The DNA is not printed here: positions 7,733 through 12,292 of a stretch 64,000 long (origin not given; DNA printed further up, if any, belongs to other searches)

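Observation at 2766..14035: Tightly coupled operon of two giant uncharacterised proteins with an SRPBCC/GyrI-like ligand-binding protein, a 4-TM protein and a small ORF, immediately upstream of era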

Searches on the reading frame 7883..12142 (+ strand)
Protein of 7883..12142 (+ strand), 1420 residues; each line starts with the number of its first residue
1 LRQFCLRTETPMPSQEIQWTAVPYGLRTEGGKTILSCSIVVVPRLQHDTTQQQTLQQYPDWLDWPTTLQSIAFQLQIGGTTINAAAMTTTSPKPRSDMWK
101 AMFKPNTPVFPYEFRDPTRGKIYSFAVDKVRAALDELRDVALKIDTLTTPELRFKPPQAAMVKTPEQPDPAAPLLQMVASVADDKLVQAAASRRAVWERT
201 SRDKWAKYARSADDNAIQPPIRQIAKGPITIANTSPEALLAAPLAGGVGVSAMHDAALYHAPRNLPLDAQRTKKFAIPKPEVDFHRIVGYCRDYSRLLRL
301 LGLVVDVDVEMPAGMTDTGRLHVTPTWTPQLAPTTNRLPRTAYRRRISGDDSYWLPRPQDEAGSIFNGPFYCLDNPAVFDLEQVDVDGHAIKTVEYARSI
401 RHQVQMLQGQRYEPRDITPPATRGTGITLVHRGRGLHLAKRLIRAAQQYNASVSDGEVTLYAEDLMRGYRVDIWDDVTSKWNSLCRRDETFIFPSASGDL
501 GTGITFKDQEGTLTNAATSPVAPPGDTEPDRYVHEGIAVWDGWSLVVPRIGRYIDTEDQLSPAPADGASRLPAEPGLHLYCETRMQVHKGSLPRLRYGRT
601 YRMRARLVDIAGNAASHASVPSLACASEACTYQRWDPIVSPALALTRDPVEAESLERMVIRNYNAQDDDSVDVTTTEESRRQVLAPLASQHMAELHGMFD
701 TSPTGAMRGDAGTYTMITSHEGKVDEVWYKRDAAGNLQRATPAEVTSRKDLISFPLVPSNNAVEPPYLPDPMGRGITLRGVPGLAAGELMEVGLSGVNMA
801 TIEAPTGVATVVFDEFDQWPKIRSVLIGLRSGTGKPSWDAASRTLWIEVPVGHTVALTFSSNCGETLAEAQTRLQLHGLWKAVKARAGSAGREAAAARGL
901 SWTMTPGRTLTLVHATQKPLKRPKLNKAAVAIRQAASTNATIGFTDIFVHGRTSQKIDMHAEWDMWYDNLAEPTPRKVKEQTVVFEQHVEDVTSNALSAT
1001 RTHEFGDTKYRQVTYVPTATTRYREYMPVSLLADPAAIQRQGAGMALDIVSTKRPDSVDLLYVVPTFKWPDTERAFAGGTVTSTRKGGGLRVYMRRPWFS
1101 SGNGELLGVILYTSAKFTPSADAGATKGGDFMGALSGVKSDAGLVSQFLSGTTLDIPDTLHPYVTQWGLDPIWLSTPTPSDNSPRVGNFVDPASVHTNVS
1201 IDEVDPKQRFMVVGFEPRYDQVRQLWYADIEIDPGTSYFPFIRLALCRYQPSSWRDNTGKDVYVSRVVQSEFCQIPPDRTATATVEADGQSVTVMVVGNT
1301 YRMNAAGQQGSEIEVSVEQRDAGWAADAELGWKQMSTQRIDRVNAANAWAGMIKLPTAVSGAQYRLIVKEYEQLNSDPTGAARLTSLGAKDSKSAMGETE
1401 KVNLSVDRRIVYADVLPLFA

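Call 9: search_protein_families(library=pfam, proteins=[window:7883-12142:+], max_evalue=0.1)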
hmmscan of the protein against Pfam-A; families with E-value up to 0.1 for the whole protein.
window:7883-12142:+ (1420 aa): 0 families

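Call 10: search_protein_families(library=ncbifam, proteins=[window:7883-12142:+], max_evalue=0.1)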
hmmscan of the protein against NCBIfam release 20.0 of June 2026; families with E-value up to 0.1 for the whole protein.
window:7883-12142:+ (1420 aa): 0 families

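Call 11: search_protein_families(library=phrogs, proteins=[window:7883-12142:+], max_evalue=0.1)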
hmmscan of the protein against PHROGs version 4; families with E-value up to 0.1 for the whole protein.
window:7883-12142:+ (1420 aa): 0 families

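Call 12: search_protein_families(library=padloc, proteins=[window:7883-12142:+], max_evalue=0.1)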
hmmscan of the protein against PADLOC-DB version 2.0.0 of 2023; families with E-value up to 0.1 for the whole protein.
window:7883-12142:+ (1420 aa): 0 families

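Call 14: search_solved_structures(query=window:7883-12142:+, max_evalue=1)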
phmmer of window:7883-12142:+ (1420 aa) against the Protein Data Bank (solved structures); distinct sequences matched with E-value up to 1: 2.
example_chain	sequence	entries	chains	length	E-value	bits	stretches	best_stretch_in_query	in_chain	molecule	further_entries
8pn5_A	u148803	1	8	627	0.51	11.1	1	594-639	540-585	DUF3472 domain-containing protein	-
8pmu_A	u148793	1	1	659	0.54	11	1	594-639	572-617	DUF3472 domain-containing protein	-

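Call 16: find_homologous_proteins(query=window:7913-12142:+)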
Query window:7913-12142:+ (1410 aa): 29 proteins with E <= 0.001 among 8000 candidates.
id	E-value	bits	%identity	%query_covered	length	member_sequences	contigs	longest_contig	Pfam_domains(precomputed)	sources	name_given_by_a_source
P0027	0.0e+0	3060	93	100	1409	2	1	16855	-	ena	-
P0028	0.0e+0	2593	78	100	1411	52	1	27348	-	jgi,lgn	jgi:hypothetical protein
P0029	0.0e+0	2255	69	100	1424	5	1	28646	-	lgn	-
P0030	2.1e-202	693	33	68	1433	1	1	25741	-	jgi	-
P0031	1.1e-164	568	36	37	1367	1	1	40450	-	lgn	-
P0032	2.3e-141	491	28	69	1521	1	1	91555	-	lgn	-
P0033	3.5e-131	457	30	79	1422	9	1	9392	-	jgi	-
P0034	1.2e-118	416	30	49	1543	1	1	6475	-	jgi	jgi:hypothetical protein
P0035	1.4e-117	412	30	93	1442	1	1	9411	-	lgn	-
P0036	7.2e-117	410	30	91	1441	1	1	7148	-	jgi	jgi:hypothetical protein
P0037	9.7e-115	403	30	78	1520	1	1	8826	-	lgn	-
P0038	8.7e-114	400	31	81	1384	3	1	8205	-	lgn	-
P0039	3.4e-109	385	29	97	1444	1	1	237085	-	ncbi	-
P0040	3.2e-105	371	29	78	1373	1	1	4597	-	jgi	jgi:hypothetical protein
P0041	1.2e-104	370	31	54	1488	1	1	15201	PF16640.12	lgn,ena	-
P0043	1.2e-102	363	29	81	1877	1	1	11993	PF01471.24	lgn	-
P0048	9.8e-96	340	29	88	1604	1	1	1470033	-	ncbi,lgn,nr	ncbi:MAG: hypothetical protein VYA55_04125 [Pseudomonadota bacterium]|nr:hypothetical protein [Pseud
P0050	2.2e-49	186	28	30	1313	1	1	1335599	-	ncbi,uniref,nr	ncbi:hypothetical protein K8Z61_05460 [Nocardioides sp. TRM66260-LWL]|uniref:hypothetical protein n=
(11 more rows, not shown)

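Call 19: find_encoding_contigs(protein=P0050, flank=10000, max_places=2)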
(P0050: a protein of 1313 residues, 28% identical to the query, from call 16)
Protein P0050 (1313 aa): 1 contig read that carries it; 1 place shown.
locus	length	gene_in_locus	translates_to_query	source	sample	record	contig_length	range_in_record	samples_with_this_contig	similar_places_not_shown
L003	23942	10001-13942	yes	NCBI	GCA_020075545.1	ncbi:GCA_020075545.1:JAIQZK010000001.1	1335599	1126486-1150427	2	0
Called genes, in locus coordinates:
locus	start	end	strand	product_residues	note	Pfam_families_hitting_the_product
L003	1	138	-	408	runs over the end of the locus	PF01842:ACT (weak), PF13740:ACT_6, PF21086:ACT_PSP_2, PF00702:Hydrolase, PF12710:HAD, PF08282:Hydrolase_3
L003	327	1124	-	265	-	PF27075:Rv1486c_N, PF27076:Rv1486c_C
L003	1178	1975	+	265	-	PF00005:ABC_tran, PF13304:AAA_21 (faint)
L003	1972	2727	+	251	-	PF01925:TauE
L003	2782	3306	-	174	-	PF14087:DUF4267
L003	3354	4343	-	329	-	PF00561:Abhydrolase_1 (weak), PF12146:Hydrolase_4, PF12697:Abhydrolase_6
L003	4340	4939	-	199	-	-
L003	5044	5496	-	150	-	PF19853:DUF6328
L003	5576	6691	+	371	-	PF07228:SpoIIE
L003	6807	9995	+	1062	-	-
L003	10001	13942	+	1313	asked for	-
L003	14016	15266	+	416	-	PF13241:NAD_binding_7, PF00590:TP_methylase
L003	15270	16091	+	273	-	PF00588:SpoU_methylase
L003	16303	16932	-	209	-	PF01327:Pep_deformylase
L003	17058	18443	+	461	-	PF02771:Acyl-CoA_dh_N, PF02770:Acyl-CoA_dh_M, PF00441:Acyl-CoA_dh_1, PF08028:Acyl-CoA_dh_2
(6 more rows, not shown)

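Call 28: find_homologous_proteins(query=A2)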
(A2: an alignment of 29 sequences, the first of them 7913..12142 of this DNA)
Query A2 (29 sequences) (1410 aa, profile of the alignment): 21 proteins with E <= 0.001 among 8000 candidates.
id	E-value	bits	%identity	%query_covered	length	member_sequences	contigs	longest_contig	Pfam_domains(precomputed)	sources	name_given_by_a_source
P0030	0.0e+0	1577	33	68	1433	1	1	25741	-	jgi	-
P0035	0.0e+0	1531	30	93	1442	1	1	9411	-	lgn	-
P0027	0.0e+0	1498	93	100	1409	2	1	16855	-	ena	-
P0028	0.0e+0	1472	78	100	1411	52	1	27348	-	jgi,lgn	jgi:hypothetical protein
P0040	0.0e+0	1459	29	78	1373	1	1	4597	-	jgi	jgi:hypothetical protein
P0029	0.0e+0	1453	69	100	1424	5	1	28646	-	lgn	-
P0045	0.0e+0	1405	29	80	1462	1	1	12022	-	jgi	-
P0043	0.0e+0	1404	29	81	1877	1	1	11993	PF01471.24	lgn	-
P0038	0.0e+0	1370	31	81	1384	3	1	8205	-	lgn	-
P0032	0.0e+0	1366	28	69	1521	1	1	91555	-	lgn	-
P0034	0.0e+0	1353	30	49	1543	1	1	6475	-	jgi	jgi:hypothetical protein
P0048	0.0e+0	1273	29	88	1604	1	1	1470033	-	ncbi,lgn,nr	ncbi:MAG: hypothetical protein VYA55_04125 [Pseudomonadota bacterium]|nr:hypothetical protein [Pseud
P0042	0.0e+0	1271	28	80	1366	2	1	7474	-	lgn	-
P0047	0.0e+0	1253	29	78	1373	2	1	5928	-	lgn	-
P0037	0.0e+0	1213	30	78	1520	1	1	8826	-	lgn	-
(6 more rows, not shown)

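Call 40: find_encoding_contigs(protein=P0048, flank=10000, max_places=1)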
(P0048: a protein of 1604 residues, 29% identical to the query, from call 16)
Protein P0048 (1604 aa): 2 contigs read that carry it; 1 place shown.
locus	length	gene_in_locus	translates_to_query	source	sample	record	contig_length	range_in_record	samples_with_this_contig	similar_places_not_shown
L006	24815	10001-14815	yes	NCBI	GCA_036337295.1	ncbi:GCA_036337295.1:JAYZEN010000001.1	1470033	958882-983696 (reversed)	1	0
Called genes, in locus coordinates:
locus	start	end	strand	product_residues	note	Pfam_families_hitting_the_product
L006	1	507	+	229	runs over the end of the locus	PF00005:ABC_tran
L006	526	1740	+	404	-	PF02687:FtsX (weak)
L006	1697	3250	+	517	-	PF03781:FGE-sulfatase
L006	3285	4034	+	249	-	-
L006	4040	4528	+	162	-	-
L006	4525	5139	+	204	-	-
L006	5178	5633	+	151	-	PF05425:CopD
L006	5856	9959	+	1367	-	-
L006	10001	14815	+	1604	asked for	-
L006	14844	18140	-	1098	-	PF00289:Biotin_carb_N, PF02786:CPSase_L_D2, PF25919:BSH_CusB (faint), PF02785:Biotin_carb_C, PF25973:BSH_CzcB (faint), PF00364:Biotin_lipoyl, PF01039:Carboxyl_trans, PF03255:ACCA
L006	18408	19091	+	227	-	PF02592:Vut_1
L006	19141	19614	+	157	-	-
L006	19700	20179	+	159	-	PF13669:Glyoxalase_4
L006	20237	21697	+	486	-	PF00561:Abhydrolase_1, PF12146:Hydrolase_4, PF12697:Abhydrolase_6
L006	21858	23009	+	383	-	PF00990:GGDEF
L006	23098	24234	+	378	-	PF00990:GGDEF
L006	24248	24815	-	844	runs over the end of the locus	PF01804:Penicil_amidase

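Call 52: search_protein_families(library=pfam, proteins=[L006:5856-9956:+], max_evalue=0.01)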
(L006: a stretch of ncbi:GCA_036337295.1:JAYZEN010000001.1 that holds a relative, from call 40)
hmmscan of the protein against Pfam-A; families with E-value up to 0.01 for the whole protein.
L006:5856-9956:+ (1367 aa): 0 families

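Call 61: predict_structure(alignment_id=A3)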
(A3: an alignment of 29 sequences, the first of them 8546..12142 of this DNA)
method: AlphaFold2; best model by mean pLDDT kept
length: 1199 residues; sequences in the alignment: 29
mean_pLDDT: 76.4   pTM: 0.57
mean pLDDT of the five models: 76.4, 76.0, 71.5, 71.2, 70.7
residues with pLDDT >= 90: 335; 70-90: 534; 50-70: 147; < 50: 183
segments of 3 or more residues with pLDDT < 50: 1-61, 180-201, 297-306, 330-357, 895-932, 1165-1180
pLDDT, mean of each block of 10 residues (from residue 1): 25 30 35 42 41 44 63 77 76 78 69 71 66 69 70 83 58 51 43 44 74 76 81 82 83 89 90 75 86 57 48 76 77 36 37 46 83 89 86 76 85 86 92 92 81 86 90 86 71 76 86 83 89 92 91 93 93 89 91 89 95 93 94 93 88 83 72 86 86 93 90 90 87 92 91 91 83 70 92 94 90 90 92 93 82 65 88 94 94 54 44 43 43 68 78 54 84 88 83 94 92 76 94 80 92 86 85 86 70 89 77 88 76 74 88 68 50 43 72 81
secondary structure, 60 per line:
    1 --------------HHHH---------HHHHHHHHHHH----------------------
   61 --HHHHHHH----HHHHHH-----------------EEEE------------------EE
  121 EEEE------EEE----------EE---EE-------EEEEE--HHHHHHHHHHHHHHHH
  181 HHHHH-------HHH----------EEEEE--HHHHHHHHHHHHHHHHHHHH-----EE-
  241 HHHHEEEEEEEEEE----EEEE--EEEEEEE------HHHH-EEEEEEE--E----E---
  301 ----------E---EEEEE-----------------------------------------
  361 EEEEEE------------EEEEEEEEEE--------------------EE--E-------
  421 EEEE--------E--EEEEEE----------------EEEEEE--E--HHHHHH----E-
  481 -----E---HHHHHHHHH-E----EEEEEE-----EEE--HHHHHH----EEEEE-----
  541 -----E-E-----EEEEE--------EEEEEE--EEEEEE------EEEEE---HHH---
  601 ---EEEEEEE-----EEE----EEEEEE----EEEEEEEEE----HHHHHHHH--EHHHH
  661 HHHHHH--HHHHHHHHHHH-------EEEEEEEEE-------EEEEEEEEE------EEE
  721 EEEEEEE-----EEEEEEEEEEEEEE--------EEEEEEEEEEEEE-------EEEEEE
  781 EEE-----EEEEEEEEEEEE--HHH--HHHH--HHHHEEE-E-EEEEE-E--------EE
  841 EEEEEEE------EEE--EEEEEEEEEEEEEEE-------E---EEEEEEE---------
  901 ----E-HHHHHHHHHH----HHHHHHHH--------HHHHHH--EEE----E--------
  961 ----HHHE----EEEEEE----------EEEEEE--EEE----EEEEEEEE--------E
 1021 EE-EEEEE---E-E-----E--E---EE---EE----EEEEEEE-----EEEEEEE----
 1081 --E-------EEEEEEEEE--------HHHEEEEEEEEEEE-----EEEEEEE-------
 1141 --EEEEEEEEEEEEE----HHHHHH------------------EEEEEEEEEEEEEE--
elements in order (helices of 4 or more, strands of 3 or more residues): H15-18 H28-38 H63-69 H74-79 E97-100 E119-124 E131-133 E158-162 H165-185 E206-210 H213-232 H241-244 E245-254 E259-262 E265-271 H278-281 E283-289 E315-319 E361-366 E379-388 E421-424 E436-441 E458-463 H469-474 H490-498 E505-510 E516-518 H521-526 E531-535 E554-558 E567-572 E575-580 E587-591 E604-610 E616-618 E623-628 E633-641 H646-653 H657-666 H669-679 E687-695 E703-711 E718-727 E733-746 E755-767 E775-783 E789-800 H808-811 H814-817 E818-820 E824-828 E839-847 E854-856 E859-873 E885-891 H907-916 H921-928 H937-942 E945-947 E973-978 E989-994 E997-999 E1004-1011 E1020-1022 E1024-1028 E1058-1064 E1070-1076 E1091-1099 E1111-1121 E1127-1133 E1143-1155 H1160-1165 E1184-1197

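Call 89: search_solved_structures(query=A2, max_evalue=10)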
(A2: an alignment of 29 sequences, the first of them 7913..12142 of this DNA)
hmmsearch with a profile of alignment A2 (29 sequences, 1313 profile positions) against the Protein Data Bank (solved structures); distinct sequences matched with E-value up to 10: 3.
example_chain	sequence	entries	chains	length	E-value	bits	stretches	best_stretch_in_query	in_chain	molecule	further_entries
8c68_A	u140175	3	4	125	1.1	10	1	627-708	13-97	AGAP010489-PA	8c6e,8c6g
3q8i_A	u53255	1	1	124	1.1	10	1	627-708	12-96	Odorant binding protein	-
3qy6_A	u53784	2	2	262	1.7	9.4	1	936-972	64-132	Tyrosine-protein phosphatase YwqE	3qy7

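Call 110: search_protein_families(library=pfam, proteins=[P0043, P0041], max_evalue=0.001)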
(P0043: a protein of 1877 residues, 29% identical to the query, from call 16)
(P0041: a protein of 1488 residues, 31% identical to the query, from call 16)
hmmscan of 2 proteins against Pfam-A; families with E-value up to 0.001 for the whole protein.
P0043 (1877 aa): 1 family
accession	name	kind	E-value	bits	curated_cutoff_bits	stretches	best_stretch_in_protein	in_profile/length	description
PF01471.23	PG_binding_1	-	6.3e-06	26.7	23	1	1501-1555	4-55/57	Putative peptidoglycan binding domain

P0041 (1488 aa): 1 family
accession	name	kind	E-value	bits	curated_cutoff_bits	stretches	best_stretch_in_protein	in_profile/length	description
PF16640.11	Big_3_5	-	9e-22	77.9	35.5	1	1383-1466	1-86/88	Bacterial Ig-like domain (group 3)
